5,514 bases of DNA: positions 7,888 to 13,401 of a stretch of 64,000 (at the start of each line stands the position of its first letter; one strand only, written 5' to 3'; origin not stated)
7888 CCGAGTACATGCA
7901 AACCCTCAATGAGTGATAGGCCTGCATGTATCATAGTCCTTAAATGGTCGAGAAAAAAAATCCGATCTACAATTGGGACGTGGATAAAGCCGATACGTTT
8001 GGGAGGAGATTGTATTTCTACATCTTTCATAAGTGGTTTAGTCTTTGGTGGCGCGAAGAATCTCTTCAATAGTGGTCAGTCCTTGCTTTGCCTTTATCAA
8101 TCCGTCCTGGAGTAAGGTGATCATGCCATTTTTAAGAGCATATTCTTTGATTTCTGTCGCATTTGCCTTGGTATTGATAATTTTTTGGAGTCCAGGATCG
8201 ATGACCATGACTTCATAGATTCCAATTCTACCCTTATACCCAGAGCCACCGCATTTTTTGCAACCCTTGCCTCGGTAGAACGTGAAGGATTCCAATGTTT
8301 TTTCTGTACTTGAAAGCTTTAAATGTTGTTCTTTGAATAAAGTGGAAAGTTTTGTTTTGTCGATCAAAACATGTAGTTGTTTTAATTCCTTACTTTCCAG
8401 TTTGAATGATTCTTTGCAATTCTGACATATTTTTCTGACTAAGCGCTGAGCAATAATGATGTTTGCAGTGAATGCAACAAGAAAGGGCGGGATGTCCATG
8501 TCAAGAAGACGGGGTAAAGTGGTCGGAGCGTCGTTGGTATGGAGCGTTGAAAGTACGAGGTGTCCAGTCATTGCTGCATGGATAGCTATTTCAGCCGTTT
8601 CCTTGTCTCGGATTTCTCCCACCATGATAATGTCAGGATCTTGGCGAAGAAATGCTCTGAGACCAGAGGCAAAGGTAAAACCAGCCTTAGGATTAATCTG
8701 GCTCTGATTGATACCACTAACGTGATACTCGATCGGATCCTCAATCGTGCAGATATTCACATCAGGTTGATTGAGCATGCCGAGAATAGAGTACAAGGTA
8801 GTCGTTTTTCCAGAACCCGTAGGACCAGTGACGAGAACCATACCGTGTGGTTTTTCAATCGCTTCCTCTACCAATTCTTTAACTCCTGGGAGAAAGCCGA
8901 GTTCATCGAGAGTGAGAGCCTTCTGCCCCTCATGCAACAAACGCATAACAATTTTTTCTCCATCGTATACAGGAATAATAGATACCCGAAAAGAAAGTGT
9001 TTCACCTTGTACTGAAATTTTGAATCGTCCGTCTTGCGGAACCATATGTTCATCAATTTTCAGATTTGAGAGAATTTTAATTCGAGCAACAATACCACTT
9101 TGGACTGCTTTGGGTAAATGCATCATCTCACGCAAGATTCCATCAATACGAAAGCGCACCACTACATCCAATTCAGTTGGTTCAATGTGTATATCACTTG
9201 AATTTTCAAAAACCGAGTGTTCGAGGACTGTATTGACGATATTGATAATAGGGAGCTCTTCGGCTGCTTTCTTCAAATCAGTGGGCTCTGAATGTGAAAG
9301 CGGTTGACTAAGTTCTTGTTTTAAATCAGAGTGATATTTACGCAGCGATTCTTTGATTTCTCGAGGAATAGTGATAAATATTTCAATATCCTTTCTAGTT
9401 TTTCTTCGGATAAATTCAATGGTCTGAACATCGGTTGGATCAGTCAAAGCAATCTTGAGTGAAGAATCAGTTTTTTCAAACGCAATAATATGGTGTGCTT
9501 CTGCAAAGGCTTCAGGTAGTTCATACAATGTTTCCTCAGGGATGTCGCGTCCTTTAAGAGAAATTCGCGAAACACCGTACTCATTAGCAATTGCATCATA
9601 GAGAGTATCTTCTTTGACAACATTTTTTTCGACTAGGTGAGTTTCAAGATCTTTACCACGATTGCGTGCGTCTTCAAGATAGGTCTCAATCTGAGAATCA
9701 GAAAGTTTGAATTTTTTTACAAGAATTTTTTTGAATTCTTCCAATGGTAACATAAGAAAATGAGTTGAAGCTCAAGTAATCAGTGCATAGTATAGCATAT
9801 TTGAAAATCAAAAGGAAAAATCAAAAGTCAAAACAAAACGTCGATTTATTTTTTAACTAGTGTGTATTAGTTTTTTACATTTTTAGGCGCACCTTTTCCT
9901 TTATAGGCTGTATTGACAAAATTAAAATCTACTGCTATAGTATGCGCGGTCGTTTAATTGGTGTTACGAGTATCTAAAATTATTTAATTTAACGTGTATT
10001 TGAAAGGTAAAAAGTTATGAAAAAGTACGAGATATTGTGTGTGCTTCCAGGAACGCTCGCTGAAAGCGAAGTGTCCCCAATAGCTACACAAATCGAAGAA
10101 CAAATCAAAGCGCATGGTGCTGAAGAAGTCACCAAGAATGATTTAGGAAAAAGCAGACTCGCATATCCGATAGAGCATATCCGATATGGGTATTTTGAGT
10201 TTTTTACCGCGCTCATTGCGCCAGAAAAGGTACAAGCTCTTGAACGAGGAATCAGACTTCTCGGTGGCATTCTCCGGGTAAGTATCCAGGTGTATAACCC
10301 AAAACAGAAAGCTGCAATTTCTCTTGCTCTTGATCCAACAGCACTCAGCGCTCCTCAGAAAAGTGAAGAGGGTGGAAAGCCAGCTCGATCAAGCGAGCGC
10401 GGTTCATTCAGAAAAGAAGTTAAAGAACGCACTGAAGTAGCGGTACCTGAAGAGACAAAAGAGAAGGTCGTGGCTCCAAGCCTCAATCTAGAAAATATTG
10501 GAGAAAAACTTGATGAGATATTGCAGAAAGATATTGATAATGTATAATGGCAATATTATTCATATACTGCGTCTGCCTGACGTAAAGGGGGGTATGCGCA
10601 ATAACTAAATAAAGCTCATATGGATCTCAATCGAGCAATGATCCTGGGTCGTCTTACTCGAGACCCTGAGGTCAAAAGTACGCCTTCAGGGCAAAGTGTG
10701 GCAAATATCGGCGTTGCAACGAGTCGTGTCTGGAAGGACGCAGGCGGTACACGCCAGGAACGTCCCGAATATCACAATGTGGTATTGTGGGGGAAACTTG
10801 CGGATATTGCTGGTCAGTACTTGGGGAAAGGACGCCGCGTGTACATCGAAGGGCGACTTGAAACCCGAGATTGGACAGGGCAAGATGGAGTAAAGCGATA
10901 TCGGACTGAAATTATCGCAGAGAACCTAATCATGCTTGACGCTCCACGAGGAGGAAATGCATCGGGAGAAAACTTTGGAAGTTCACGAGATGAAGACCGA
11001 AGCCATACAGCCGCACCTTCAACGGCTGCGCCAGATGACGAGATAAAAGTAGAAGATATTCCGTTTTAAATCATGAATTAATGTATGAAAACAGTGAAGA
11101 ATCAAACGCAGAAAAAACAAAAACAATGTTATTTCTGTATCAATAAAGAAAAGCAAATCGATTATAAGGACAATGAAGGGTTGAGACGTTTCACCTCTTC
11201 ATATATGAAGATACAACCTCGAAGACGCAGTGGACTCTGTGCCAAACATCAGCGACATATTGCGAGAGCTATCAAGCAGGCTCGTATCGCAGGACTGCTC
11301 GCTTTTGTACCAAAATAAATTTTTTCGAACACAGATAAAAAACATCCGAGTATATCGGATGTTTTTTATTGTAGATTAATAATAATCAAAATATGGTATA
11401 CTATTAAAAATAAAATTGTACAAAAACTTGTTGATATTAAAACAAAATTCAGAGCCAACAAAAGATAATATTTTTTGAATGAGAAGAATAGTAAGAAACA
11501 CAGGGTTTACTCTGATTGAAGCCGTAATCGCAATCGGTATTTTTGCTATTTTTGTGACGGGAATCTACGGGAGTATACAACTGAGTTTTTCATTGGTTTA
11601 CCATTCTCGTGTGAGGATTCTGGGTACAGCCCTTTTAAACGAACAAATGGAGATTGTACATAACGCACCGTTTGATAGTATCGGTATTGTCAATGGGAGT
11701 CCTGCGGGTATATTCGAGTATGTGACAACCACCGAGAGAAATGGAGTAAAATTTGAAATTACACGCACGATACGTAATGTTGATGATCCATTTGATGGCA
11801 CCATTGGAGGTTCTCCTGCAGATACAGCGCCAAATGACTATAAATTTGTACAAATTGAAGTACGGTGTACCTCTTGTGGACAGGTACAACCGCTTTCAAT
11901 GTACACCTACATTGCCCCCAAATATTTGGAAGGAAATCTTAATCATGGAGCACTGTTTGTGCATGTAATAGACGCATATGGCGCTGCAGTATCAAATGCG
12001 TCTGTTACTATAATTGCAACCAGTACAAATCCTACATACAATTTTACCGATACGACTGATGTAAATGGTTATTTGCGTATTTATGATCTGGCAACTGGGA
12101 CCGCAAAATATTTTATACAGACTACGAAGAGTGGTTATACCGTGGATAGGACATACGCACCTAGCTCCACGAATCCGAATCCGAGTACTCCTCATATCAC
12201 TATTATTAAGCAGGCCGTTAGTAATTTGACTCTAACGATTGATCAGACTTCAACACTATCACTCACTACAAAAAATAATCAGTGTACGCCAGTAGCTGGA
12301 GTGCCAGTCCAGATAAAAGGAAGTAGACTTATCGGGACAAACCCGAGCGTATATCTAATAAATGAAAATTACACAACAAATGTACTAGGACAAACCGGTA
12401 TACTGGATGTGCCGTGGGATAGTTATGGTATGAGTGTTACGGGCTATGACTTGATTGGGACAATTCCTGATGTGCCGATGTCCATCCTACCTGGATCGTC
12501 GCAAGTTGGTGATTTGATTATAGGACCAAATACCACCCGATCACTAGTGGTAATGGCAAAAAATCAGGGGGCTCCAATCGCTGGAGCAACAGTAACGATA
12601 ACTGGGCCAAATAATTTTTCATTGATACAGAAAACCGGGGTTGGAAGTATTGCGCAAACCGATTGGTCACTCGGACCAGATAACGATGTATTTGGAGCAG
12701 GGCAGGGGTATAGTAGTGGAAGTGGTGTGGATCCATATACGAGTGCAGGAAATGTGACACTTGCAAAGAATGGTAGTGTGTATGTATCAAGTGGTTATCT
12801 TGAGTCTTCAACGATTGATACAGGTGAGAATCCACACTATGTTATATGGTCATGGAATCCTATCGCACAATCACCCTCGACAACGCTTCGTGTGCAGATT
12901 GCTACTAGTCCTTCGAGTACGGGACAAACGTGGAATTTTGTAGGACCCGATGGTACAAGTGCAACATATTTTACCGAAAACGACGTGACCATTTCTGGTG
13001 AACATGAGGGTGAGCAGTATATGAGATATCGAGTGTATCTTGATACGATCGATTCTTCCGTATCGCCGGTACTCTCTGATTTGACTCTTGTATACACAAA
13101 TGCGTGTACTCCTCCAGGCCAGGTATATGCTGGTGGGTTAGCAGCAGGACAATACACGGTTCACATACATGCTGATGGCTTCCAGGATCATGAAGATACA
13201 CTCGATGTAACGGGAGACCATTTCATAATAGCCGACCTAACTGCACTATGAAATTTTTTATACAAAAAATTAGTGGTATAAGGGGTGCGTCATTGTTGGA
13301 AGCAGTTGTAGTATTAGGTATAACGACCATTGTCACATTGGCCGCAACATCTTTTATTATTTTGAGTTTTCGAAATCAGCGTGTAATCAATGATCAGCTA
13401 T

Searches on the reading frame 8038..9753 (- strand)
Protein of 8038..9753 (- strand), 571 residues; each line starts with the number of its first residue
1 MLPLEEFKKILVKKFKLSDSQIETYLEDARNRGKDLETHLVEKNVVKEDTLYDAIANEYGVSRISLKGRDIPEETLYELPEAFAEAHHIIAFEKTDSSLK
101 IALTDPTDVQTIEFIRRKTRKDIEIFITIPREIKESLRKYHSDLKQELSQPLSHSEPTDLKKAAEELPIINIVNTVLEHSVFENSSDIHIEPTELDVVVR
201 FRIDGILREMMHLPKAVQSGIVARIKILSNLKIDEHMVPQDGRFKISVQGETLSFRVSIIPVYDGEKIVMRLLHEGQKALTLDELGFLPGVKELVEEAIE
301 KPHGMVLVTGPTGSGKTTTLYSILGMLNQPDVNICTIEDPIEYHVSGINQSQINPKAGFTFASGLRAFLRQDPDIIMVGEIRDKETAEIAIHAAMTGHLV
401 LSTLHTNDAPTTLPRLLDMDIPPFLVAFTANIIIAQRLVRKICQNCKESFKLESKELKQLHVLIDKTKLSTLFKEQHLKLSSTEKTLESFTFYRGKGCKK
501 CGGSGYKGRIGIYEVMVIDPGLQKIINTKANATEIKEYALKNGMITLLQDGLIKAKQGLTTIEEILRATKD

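Call 26: search_protein_families(library=pfam, proteins=[window:8038-9753:-], max_evalue=0.001)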
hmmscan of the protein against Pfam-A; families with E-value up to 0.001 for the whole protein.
window:8038-9753:- (571 aa): 5 families
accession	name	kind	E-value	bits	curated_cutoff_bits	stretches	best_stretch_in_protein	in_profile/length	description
PF00437.27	T2SSE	-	1.1e-131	439.4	24.9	1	164-567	3-370/370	Type II/IV secretion system protein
PF05157.20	MshEN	-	2.7e-14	53.4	23.1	1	59-144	1-87/90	MshEN domain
PF25199.1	nSTAND_NTPase5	-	0.00012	22.4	34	1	291-342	25-81/145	Novel STAND NTPase 5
PF13401.12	AAA_22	-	0.00038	21.2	27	0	302-331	4-35/130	AAA domain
PF13604.12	AAA_30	-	0.00093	19.4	27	0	292-327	7-42/191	AAA domain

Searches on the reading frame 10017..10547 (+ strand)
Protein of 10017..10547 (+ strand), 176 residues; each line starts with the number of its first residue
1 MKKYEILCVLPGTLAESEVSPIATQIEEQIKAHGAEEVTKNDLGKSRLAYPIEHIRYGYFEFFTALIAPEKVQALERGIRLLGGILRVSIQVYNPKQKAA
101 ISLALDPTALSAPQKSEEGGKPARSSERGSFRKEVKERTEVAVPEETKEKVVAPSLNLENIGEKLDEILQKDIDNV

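Call 26: search_protein_families(library=pfam, proteins=[window:10017-10547:+], max_evalue=0.001)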
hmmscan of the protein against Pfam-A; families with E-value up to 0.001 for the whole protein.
window:10017-10547:+ (176 aa): 1 family
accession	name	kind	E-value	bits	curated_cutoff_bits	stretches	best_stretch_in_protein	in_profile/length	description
PF01250.22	Ribosomal_S6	-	2.9e-14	53.4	27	1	3-90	1-88/90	Ribosomal protein S6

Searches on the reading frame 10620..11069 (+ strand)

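Call 26: search_protein_families(library=pfam, proteins=[window:10620-11069:+], max_evalue=0.001)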
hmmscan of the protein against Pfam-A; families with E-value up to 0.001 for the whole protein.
window:10620-11069:+ (149 aa): 1 family
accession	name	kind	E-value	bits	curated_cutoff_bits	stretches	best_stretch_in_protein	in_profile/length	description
PF00436.31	SSB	-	2.1e-36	124.5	26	1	3-105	1-103/104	Single-strand binding protein family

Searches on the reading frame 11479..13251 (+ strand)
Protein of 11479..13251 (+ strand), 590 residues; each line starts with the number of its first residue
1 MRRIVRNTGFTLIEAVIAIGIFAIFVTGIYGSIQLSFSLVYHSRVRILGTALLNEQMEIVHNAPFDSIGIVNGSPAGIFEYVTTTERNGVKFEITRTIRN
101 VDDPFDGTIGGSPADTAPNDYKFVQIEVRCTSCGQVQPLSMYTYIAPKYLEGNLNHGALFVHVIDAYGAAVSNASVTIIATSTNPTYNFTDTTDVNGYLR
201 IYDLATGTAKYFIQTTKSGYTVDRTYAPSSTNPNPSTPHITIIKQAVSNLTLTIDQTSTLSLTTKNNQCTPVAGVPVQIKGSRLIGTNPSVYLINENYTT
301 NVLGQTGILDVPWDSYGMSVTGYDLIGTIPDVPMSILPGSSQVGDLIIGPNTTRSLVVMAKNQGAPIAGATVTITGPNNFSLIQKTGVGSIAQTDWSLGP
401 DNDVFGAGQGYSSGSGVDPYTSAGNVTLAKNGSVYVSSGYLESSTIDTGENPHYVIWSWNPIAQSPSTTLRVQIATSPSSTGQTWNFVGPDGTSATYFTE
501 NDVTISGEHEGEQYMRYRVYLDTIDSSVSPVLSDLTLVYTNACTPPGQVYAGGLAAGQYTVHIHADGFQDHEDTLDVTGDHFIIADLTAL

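Call 26: search_protein_families(library=pfam, proteins=[window:11479-13251:+], max_evalue=0.001)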
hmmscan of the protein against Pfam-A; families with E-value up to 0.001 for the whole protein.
window:11479-13251:+ (590 aa): 3 families
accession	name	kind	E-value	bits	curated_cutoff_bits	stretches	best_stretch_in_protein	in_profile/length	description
PF13620.12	CarboxypepD_reg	-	5.1e-10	40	32.3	1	161-260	4-77/82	Carboxypeptidase regulatory-like domain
PF07963.17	N_methyl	-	9.2e-06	25.5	21.2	1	6-30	3-27/27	Prokaryotic N-terminal methylation motif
PF02369.22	Big_1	-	0.00062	20.3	34.9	0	161-201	23-64/93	Bacterial Ig-like domain (group 1)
